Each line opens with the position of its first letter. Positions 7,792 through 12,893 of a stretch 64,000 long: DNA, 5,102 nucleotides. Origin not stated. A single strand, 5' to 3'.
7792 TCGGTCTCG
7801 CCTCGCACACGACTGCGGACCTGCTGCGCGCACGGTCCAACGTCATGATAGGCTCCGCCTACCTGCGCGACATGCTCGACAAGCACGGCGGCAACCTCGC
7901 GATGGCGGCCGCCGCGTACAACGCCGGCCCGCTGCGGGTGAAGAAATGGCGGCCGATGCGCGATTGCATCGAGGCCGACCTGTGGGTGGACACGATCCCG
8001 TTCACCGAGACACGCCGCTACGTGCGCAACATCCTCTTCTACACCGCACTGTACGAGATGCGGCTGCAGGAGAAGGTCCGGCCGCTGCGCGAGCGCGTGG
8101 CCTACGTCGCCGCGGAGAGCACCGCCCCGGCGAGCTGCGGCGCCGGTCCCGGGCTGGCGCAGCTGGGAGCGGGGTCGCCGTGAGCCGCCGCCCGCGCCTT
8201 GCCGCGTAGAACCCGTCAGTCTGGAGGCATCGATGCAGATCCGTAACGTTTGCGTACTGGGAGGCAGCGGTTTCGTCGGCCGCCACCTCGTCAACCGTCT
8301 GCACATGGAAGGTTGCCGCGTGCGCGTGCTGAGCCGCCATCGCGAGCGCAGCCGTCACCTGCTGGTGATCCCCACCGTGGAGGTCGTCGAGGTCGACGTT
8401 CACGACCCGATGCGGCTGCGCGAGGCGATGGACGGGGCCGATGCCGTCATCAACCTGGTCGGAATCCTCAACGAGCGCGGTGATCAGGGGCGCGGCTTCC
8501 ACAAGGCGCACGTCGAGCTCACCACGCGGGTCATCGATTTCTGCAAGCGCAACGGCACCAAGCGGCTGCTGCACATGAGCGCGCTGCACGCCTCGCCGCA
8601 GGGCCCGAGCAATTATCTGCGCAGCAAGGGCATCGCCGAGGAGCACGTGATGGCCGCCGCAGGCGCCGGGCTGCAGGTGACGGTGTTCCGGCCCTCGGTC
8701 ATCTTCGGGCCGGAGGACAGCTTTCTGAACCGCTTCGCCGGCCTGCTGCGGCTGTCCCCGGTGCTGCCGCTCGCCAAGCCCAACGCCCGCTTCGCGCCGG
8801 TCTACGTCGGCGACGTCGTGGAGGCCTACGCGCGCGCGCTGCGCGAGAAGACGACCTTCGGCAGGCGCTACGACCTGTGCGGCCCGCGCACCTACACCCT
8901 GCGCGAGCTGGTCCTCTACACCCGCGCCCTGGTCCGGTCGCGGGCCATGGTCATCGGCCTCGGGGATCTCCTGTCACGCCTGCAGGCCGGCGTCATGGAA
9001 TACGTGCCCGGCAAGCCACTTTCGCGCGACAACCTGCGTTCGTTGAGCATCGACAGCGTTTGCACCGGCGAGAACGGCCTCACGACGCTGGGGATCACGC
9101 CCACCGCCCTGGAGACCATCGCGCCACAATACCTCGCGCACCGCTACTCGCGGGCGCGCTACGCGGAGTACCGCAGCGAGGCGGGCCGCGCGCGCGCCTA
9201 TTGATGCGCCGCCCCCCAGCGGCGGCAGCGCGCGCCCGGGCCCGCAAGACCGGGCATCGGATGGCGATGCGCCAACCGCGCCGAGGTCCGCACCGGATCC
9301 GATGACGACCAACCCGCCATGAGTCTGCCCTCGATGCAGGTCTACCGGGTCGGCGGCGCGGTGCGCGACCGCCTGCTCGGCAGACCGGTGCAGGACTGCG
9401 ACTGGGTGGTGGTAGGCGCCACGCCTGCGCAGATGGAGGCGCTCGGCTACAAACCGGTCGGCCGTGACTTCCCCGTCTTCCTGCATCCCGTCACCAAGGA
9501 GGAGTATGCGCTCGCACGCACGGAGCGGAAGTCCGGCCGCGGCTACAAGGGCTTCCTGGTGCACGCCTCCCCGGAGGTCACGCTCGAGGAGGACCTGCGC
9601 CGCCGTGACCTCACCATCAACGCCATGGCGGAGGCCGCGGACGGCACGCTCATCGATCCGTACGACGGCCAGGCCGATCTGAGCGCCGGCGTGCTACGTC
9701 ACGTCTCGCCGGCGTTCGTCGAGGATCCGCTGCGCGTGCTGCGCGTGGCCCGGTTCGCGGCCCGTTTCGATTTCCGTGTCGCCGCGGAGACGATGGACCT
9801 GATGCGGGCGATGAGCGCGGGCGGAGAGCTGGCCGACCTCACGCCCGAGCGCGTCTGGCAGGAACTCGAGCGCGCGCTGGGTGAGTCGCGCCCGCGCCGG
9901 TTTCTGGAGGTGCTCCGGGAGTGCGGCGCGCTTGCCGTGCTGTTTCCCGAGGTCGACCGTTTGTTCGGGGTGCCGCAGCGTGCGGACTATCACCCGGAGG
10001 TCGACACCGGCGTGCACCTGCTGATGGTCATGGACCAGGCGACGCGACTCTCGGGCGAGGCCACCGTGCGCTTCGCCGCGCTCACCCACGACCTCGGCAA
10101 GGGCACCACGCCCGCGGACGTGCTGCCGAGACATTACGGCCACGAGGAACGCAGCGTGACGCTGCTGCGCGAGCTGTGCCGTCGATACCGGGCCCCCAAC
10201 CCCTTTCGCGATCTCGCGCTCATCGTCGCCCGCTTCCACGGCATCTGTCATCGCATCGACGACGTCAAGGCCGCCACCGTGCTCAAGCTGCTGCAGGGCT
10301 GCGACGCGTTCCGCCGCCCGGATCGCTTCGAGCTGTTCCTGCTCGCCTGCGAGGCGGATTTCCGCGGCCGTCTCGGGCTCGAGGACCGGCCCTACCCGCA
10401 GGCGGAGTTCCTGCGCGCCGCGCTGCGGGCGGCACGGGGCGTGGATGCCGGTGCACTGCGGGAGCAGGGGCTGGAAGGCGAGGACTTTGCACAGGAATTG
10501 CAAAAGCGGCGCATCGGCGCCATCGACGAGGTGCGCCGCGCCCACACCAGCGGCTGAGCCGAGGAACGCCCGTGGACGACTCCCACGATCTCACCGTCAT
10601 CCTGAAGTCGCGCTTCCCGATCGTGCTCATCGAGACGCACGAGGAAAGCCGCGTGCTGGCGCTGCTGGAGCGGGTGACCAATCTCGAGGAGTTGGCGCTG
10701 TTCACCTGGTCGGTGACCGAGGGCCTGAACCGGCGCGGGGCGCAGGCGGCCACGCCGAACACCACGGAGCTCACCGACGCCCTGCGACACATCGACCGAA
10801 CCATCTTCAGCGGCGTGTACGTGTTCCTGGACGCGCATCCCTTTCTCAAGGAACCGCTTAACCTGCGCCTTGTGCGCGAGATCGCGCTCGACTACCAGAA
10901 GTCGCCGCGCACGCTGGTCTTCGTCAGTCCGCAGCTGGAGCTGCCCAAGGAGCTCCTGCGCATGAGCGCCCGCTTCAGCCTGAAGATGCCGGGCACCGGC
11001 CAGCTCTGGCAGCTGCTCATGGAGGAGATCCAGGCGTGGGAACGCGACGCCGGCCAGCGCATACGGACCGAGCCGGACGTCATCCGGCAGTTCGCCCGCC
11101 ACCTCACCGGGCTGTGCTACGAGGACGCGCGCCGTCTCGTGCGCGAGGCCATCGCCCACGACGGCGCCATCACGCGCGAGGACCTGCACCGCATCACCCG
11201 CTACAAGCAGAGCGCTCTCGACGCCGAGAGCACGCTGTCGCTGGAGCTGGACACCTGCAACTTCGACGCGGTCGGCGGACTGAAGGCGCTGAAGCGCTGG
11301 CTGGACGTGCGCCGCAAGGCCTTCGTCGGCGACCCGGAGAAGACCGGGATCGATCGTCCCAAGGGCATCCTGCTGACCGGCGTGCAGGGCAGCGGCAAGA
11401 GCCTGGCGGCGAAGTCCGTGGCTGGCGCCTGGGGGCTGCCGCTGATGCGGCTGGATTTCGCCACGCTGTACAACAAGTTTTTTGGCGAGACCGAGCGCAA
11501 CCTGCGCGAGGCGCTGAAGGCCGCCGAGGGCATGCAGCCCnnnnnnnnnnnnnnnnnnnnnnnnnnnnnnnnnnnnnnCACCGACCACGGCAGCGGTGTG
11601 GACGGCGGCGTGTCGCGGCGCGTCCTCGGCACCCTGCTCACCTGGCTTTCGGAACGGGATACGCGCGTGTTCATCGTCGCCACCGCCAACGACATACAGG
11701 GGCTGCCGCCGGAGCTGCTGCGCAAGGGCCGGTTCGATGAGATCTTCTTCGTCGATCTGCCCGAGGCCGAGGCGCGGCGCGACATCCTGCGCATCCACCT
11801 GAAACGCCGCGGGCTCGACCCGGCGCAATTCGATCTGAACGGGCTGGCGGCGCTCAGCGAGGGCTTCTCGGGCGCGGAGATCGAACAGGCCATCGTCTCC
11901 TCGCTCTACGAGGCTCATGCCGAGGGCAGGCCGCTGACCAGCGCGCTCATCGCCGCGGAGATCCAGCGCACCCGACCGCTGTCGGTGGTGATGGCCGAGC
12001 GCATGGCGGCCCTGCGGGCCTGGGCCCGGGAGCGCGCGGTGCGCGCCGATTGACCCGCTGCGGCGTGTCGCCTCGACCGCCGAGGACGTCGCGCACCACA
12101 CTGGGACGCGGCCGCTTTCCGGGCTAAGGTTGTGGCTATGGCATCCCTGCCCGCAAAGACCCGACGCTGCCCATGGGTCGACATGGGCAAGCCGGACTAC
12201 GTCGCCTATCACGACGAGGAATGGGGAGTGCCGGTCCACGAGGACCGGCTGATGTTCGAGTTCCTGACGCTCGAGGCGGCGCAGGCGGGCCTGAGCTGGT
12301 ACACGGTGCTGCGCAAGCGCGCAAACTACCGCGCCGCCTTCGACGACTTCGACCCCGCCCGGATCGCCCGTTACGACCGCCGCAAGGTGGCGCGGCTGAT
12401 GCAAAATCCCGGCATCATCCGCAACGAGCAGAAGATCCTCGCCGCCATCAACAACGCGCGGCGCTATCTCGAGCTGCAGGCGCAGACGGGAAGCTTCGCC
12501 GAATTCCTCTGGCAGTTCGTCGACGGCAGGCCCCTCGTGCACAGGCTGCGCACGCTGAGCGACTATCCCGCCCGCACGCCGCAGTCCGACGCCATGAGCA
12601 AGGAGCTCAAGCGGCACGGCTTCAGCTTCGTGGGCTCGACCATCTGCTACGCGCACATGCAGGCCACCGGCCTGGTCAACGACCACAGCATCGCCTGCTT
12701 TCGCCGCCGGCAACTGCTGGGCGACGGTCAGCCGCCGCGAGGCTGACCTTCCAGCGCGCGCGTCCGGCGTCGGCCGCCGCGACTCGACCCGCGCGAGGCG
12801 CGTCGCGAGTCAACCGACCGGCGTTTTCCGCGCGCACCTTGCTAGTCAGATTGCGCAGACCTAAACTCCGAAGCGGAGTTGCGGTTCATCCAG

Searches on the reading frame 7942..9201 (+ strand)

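Call 78: search_protein_families(library=ncbifam, proteins=[window:7942-9201:+], max_evalue=1e-10)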
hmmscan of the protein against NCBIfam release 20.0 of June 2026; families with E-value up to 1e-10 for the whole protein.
window:7942-9201:+ (420 aa): 6 families
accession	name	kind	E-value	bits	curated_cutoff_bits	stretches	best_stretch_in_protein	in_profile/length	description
TIGR03466.1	HpnA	hypoth_equivalog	7.7e-19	67.7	367.65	1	103-335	3-250/327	hopanoid-associated sugar epimerase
NF042422.1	oxyalk_red_OleD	equivalog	5.9e-17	62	580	0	102-214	2-110/329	2-alkyl-3-oxoalkanoate reductase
NF042423.1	oxyalk_red_Shew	equivalog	1.1e-15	57.5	580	1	97-262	5-182/331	2-alkyl-3-oxoalkanoate reductase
NF052578.1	StrlDmthSdmBMthl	equivalog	4.7e-13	49.6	600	1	105-322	5-236/328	sterol demethylase protein SdmB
TIGR01777.1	yfcH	hypoth_equivalog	7.7e-12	45.4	207.35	0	103-325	1-235/292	TIGR01777 family oxidoreductase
NF004520.0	PRK05865.1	equivalog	2e-11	42.6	1509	1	103-330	3-202/854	sugar epimerase family protein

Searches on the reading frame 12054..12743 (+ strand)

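Call 78: search_protein_families(library=ncbifam, proteins=[window:12054-12743:+], max_evalue=1e-10)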
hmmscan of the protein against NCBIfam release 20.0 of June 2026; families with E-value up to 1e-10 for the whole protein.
window:12054-12743:+ (230 aa): 2 families
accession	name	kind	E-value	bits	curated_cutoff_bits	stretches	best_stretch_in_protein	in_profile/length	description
TIGR00624.1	tag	subfamily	2.6e-69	232.5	232.5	1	38-217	2-178/179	DNA-3-methyladenine glycosylase I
NF007678.0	PRK10353.1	equivalog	4.4e-68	228.4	349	1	37-216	2-180/189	DNA-3-methyladenine glycosylase I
